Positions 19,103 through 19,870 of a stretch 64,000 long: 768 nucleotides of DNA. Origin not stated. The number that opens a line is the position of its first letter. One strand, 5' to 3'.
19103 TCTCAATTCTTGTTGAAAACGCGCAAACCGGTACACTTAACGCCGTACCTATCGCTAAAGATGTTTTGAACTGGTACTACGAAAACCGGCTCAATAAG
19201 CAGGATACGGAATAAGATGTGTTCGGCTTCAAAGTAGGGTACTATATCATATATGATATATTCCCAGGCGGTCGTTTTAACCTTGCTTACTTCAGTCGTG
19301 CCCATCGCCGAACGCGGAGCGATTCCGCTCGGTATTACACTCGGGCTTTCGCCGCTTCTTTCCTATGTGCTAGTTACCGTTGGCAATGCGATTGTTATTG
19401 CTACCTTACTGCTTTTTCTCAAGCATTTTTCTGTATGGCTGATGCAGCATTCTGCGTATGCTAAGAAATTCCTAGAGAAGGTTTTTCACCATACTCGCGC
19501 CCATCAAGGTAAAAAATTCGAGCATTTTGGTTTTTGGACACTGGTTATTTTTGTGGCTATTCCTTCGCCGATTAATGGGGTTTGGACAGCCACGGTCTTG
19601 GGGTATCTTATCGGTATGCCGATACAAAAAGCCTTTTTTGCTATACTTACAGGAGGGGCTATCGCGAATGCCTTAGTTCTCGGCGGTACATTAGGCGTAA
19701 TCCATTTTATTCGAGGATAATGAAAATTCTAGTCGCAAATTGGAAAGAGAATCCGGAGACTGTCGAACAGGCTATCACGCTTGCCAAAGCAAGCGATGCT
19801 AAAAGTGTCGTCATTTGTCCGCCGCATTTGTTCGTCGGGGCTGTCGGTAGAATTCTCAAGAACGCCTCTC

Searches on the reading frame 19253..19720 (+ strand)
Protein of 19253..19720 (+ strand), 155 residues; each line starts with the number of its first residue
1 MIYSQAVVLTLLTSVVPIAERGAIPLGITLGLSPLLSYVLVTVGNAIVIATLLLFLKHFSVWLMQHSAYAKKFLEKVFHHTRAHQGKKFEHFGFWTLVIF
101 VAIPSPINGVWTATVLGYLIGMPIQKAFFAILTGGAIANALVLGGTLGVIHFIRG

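Call 71: search_protein_families(library=pfam, proteins=[window:19253-19720:+], max_evalue=0.0001)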
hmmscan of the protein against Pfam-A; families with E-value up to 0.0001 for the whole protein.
window:19253-19720:+ (155 aa): 1 family
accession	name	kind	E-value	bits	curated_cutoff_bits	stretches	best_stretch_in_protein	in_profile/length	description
PF06695.16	Sm_multidrug_ex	-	1.3e-30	106.9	30.7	1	21-139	3-119/121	Putative small multi-drug export protein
